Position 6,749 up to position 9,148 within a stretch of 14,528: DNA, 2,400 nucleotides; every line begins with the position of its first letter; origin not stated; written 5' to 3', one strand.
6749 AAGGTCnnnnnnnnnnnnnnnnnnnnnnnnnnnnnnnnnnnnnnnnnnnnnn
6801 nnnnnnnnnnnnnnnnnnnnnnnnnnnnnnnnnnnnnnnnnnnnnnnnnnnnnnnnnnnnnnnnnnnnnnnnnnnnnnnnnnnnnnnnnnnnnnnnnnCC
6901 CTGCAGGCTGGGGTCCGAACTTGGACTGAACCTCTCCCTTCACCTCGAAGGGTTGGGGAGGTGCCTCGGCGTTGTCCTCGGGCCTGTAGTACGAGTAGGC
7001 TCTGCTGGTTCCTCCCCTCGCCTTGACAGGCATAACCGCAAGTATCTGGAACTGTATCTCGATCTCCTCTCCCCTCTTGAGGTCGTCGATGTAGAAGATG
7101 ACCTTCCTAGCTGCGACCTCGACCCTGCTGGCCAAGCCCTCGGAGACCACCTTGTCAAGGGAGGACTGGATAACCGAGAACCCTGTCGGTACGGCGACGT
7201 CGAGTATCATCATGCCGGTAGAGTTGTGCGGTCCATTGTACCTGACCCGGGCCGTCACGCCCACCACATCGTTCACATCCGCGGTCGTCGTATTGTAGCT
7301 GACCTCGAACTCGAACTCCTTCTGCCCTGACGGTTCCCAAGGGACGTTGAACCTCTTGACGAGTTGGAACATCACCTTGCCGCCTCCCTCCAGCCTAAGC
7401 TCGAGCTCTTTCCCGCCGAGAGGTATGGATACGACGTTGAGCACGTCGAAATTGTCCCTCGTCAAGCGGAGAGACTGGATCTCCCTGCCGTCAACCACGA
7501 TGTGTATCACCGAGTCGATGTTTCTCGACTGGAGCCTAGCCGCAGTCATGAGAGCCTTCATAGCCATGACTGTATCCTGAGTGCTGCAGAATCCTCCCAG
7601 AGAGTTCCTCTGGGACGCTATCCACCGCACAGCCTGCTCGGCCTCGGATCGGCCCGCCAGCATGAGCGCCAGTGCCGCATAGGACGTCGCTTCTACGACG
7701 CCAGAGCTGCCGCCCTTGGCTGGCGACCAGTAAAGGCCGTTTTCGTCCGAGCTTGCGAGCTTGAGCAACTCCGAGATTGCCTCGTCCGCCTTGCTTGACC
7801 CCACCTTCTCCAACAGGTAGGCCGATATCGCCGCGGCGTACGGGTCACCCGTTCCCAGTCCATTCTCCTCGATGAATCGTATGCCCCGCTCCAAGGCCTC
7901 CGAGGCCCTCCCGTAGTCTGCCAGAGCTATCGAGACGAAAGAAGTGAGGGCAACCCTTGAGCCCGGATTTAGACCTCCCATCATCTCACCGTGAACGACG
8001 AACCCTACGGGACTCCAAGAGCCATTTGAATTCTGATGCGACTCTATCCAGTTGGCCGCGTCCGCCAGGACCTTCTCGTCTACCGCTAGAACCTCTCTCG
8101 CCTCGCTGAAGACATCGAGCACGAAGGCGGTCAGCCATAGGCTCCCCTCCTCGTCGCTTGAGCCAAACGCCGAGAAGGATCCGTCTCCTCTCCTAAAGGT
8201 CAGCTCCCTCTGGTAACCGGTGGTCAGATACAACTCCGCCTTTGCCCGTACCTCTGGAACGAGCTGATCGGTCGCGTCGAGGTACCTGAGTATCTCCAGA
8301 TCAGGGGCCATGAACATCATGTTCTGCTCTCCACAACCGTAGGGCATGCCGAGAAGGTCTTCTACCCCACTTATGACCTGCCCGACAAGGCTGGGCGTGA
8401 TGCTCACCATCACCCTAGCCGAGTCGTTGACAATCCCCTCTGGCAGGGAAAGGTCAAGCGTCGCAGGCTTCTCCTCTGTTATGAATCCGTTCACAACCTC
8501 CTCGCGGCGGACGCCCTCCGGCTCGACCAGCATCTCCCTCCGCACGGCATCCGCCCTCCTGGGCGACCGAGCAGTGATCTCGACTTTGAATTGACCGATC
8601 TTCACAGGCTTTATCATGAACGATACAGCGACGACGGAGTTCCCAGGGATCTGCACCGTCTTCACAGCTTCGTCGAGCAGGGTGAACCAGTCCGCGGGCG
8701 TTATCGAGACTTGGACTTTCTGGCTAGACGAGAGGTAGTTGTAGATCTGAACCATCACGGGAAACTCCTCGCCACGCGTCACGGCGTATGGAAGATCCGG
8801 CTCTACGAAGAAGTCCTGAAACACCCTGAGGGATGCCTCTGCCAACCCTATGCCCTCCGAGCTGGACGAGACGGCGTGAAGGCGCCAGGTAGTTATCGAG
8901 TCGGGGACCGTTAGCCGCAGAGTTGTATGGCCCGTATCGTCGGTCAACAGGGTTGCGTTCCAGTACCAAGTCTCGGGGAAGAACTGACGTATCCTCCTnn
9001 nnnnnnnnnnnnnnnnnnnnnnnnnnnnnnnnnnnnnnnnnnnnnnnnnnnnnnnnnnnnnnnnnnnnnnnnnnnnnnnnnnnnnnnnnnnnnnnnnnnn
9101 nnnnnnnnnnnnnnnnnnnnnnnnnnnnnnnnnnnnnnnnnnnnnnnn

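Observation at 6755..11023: Full-length alpha-2-macroglobulin/complement-like thioester protein in an archaeal gene neighbourhood, with intact GCGEQ thioester and a C3-type catalytic histidine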

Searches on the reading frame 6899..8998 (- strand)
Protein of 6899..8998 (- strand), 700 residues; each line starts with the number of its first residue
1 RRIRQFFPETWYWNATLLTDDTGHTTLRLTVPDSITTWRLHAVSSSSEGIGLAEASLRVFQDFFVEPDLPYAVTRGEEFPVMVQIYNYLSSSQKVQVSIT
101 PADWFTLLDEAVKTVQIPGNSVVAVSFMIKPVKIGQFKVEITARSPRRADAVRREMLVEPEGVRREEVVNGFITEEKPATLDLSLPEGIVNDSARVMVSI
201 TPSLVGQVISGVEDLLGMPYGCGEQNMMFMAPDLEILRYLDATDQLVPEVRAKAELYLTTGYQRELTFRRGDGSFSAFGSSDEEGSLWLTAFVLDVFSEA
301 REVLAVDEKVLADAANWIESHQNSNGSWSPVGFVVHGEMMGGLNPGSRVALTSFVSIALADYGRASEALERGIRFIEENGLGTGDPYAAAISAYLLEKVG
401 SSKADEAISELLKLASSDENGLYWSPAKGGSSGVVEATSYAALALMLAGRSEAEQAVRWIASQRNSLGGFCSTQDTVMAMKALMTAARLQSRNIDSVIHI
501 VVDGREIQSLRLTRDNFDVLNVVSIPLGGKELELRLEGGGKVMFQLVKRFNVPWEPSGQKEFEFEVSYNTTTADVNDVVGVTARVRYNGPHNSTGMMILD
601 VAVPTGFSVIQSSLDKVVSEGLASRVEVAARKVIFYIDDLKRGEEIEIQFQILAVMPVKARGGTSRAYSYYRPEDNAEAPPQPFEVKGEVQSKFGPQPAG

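Call 47: predict_structure(alignment_id=A3)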
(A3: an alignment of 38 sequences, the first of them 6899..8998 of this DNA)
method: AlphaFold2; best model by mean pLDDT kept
length: 700 residues; sequences in the alignment: 38
mean_pLDDT: 82.2   pTM: 0.76
mean pLDDT of the five models: 82.2, 81.2, 80.0, 78.9, 73.8
residues with pLDDT >= 90: 277; 70-90: 289; 50-70: 102; < 50: 32
segments of 3 or more residues with pLDDT < 50: 1-12, 213-221, 263-266, 341-343
pLDDT, mean of each block of 10 residues (from residue 1): 31 62 71 59 68 64 82 90 87 92 93 88 89 93 86 89 88 91 92 91 73 44 60 82 74 71 58 77 80 88 84 94 91 65 63 94 91 93 87 96 96 92 74 83 96 92 76 80 87 89 95 86 91 93 90 75 90 92 91 81 90 92 83 87 93 92 82 80 85 52
secondary structure, 60 per line:
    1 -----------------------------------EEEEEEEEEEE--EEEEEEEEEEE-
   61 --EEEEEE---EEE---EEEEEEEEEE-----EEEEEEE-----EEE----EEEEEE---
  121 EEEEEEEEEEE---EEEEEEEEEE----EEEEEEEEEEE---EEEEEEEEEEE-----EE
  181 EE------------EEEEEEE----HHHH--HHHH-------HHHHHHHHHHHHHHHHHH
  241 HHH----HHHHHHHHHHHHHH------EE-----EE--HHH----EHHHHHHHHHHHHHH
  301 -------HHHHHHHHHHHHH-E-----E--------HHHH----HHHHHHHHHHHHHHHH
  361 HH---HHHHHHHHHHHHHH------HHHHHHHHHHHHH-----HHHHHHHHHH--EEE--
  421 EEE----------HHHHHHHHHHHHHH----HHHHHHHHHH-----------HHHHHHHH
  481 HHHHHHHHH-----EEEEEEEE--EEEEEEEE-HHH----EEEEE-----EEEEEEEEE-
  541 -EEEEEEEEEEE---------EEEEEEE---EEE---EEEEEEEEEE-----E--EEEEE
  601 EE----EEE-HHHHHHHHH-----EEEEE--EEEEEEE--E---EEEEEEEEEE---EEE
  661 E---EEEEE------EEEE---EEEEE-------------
elements in order (helices of 4 or more, strands of 3 or more residues): E36-46 E49-59 E63-68 E72-74 E78-87 E93-99 E105-107 E112-117 E121-131 E135-144 E149-159 E163-173 E179-182 E195-201 H206-209 H212-215 H223-243 H248-261 H287-300 H308-320 H337-340 H345-362 H366-379 H386-398 H404-413 E416-418 E421-423 H434-447 H452-461 H473-489 E495-502 E505-512 E521-525 E531-539 E542-552 E562-568 E572-574 E578-587 E596-602 E607-609 H611-619 E625-629 E632-638 E645-654 E658-661 E665-669 E676-679 E683-687

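Call 50: fold_search(model_id=the predicted structure, library=pdb)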
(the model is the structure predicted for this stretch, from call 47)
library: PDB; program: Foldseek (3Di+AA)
matches with E <= 10: 1677; with E <= 0.001: 262
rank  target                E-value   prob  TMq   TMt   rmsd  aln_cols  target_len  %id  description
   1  8s3o_A                1.6e-52  1.00  0.81  0.45   4.3       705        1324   32  Structure of native human CD109 (released 2025-03-05)
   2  8cem_B                4.0e-52  1.00  0.78  0.58   6.2       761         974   27  Structure of bovine native C3, re-refinement (released 2023-04-05)
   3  7zgj_B                4.9e-52  1.00  0.77  0.58   6.6       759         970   27  Trypanosoma brucei gambiense ISG65 in complex with human complement component C3 (released 2023-04-05)
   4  9u62_D                1.6e-51  1.00  0.77  0.58   5.8       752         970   28  AP pathways C3 convertase C3bBbP and C3 complex (released 2026-01-14)
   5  9qk2_G                1.5e-50  1.00  0.77  0.57   6.5       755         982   27  Structure of the Complement classical and lectin pathway C3 convertase in complex with substrate C3 (released 2025-12-24)
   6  9u61_D                1.7e-50  1.00  0.77  0.57   6.1       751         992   28  CP/MBL pathways C3 convertase C4b2a and C3 complex (released 2026-01-14)
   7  8cem_A                3.2e-50  1.00  0.77  0.57   6.4       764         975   27  Structure of bovine native C3, re-refinement (released 2023-04-05)
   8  7q1y_A                5.5e-50  1.00  0.82  0.44   5.5       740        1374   28  X-ray structure of human A2ML1 (released 2022-04-20)
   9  2a73_B                1.8e-49  1.00  0.78  0.58   5.9       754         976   26  Human Complement Component C3 (released 2005-09-27)
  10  6ru5_B                2.2e-49  1.00  0.78  0.58   5.9       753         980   27  human complement C3 in complex with the hC3Nb1 nanobody (released 2019-08-21)
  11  5hcc_A                3.1e-49  1.00  0.77  0.57   6.3       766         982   21  Ternary complex of human Complement C5 with Ornithodoros moubata OmCI and Dermacentor andersoni RaCI3. (released 2016-03-30)
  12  8coe_A                6.6e-49  1.00  0.77  0.58   6.2       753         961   22  complement C5 in complex with the LCP0195 nanobody (released 2024-01-03)
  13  5hcd_A                7.3e-49  1.00  0.78  0.57   6.2       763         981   21  Ternary complex of human Complement C5 with Ornithodoros moubata OmCI and Rhipicephalus microplus RaCI2 (released 2016-03-30)
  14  7s63_A                1.3e-48  1.00  0.82  0.42   6.8       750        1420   26  Native-form oocyte/egg Alpha-2-Macroglobulin (A2Moo) tetramer (released 2022-01-05)
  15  7q5z                  1.6e-48  1.00  0.82  0.45   5.1       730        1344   28  Cryo-EM structure of native human A2ML1 (released 2022-04-20)
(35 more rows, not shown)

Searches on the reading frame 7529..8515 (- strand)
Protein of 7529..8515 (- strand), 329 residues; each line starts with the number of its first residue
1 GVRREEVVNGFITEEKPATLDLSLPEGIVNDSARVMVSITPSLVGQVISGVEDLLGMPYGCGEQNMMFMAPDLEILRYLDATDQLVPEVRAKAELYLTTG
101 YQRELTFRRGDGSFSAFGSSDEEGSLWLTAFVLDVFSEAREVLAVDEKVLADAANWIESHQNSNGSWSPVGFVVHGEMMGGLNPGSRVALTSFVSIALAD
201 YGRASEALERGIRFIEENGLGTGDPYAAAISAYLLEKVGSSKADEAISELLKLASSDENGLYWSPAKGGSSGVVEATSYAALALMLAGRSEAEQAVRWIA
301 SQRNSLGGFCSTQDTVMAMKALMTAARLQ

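Call 17: search_solved_structures(query=window:7529-8515:-, max_evalue=10, show_alignments=0)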
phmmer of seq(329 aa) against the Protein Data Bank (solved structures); distinct sequences matched with E-value up to 10: 64 (the best 60 are shown).
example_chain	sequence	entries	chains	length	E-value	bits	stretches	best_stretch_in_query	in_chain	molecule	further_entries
9fx2_A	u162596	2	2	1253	4.5e-63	216.7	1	18-327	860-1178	CD109 antigen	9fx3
8s3o_A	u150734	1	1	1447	6e-63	216.3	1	18-327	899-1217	CD109 antigen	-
7q1y_A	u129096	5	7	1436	2.6e-53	184.6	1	19-324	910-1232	Alpha-2-macroglobulin-like protein 1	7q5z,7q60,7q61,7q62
7voo_A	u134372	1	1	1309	7.1e-53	183.2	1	17-323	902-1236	Alpha-2-macroglobulin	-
7von_A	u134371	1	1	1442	8.6e-53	182.9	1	17-323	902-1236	Alpha-2-macroglobulin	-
6tav_A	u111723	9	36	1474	8.9e-53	182.9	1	17-323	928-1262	Alpha-2-macroglobulin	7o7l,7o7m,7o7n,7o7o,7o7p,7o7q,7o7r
4lnv_A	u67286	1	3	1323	1.2e-40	143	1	20-325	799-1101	Thioester-containing protein I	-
2pn5_A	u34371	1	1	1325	1.3e-40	142.9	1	24-325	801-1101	Thioester-containing protein I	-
4d94_A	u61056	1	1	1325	1.3e-40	142.9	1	24-325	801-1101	Thioester-containing protein 1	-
1hzf_A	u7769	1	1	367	3.1e-40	141.7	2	23-277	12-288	COMPLEMENT FACTOR C4A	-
9u5z_E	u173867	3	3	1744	3.5e-40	141.5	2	17-277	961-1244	Complement C4-B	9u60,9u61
5jtw_B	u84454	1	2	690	7.2e-39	137.2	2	17-277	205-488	Complement C4-A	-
5jpm_B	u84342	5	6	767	1e-38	136.7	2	17-277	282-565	Complement C4-A | Complement C4 alpha chain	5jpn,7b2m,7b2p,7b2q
6ysq_C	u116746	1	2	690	2.1e-38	135.7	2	17-277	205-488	Complement C4-A alpha chain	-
9qk2_A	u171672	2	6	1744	5.2e-38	134.4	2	17-277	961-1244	Complement C4-A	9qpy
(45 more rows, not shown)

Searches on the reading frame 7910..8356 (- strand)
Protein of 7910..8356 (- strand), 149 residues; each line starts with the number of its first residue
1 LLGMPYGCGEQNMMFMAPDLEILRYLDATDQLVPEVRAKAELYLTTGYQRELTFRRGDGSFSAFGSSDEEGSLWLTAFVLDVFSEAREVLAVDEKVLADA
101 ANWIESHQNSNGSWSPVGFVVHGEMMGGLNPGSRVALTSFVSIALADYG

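Call 31: search_solved_structures(query=window:7910-8356:-, max_evalue=0.001, show_alignments=5)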
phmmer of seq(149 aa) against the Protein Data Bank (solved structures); distinct sequences matched with E-value up to 0.001: 51.
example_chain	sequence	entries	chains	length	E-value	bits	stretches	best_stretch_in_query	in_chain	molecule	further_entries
9fx2_A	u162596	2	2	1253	1.3e-36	129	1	1-148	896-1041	CD109 antigen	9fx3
8s3o_A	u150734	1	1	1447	1.7e-36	128.6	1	1-148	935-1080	CD109 antigen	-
7voo_A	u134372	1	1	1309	8.3e-36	126.4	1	1-147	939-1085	Alpha-2-macroglobulin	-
7von_A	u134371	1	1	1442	1e-35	126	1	1-147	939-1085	Alpha-2-macroglobulin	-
6tav_A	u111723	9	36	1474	1.1e-35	126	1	1-147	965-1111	Alpha-2-macroglobulin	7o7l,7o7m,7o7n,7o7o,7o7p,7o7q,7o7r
7q1y_A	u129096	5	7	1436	1.1e-32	116.3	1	2-149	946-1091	Alpha-2-macroglobulin-like protein 1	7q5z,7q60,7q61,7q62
9u5z_E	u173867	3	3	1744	2.6e-27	98.8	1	1-145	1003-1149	Complement C4-B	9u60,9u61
1hzf_A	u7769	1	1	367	7.3e-27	97.4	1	1-145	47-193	COMPLEMENT FACTOR C4A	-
5jtw_B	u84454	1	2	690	2.3e-26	95.8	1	1-145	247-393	Complement C4-A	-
5jpm_B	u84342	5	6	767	2.8e-26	95.5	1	1-145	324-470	Complement C4-A | Complement C4 alpha chain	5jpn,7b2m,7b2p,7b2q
6ysq_C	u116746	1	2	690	6e-26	94.4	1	1-145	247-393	Complement C4-A alpha chain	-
9qj4_A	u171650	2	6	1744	1e-25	93.7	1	1-145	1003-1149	Complement C4-A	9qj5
9qk2_A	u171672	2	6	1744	1e-25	93.7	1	1-145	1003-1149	Complement C4-A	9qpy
6rmt_A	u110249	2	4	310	1.3e-22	83.6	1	3-146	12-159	Complement C3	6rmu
7akk_A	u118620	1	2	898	9e-22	80.8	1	3-146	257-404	Complement C3b alpha' chain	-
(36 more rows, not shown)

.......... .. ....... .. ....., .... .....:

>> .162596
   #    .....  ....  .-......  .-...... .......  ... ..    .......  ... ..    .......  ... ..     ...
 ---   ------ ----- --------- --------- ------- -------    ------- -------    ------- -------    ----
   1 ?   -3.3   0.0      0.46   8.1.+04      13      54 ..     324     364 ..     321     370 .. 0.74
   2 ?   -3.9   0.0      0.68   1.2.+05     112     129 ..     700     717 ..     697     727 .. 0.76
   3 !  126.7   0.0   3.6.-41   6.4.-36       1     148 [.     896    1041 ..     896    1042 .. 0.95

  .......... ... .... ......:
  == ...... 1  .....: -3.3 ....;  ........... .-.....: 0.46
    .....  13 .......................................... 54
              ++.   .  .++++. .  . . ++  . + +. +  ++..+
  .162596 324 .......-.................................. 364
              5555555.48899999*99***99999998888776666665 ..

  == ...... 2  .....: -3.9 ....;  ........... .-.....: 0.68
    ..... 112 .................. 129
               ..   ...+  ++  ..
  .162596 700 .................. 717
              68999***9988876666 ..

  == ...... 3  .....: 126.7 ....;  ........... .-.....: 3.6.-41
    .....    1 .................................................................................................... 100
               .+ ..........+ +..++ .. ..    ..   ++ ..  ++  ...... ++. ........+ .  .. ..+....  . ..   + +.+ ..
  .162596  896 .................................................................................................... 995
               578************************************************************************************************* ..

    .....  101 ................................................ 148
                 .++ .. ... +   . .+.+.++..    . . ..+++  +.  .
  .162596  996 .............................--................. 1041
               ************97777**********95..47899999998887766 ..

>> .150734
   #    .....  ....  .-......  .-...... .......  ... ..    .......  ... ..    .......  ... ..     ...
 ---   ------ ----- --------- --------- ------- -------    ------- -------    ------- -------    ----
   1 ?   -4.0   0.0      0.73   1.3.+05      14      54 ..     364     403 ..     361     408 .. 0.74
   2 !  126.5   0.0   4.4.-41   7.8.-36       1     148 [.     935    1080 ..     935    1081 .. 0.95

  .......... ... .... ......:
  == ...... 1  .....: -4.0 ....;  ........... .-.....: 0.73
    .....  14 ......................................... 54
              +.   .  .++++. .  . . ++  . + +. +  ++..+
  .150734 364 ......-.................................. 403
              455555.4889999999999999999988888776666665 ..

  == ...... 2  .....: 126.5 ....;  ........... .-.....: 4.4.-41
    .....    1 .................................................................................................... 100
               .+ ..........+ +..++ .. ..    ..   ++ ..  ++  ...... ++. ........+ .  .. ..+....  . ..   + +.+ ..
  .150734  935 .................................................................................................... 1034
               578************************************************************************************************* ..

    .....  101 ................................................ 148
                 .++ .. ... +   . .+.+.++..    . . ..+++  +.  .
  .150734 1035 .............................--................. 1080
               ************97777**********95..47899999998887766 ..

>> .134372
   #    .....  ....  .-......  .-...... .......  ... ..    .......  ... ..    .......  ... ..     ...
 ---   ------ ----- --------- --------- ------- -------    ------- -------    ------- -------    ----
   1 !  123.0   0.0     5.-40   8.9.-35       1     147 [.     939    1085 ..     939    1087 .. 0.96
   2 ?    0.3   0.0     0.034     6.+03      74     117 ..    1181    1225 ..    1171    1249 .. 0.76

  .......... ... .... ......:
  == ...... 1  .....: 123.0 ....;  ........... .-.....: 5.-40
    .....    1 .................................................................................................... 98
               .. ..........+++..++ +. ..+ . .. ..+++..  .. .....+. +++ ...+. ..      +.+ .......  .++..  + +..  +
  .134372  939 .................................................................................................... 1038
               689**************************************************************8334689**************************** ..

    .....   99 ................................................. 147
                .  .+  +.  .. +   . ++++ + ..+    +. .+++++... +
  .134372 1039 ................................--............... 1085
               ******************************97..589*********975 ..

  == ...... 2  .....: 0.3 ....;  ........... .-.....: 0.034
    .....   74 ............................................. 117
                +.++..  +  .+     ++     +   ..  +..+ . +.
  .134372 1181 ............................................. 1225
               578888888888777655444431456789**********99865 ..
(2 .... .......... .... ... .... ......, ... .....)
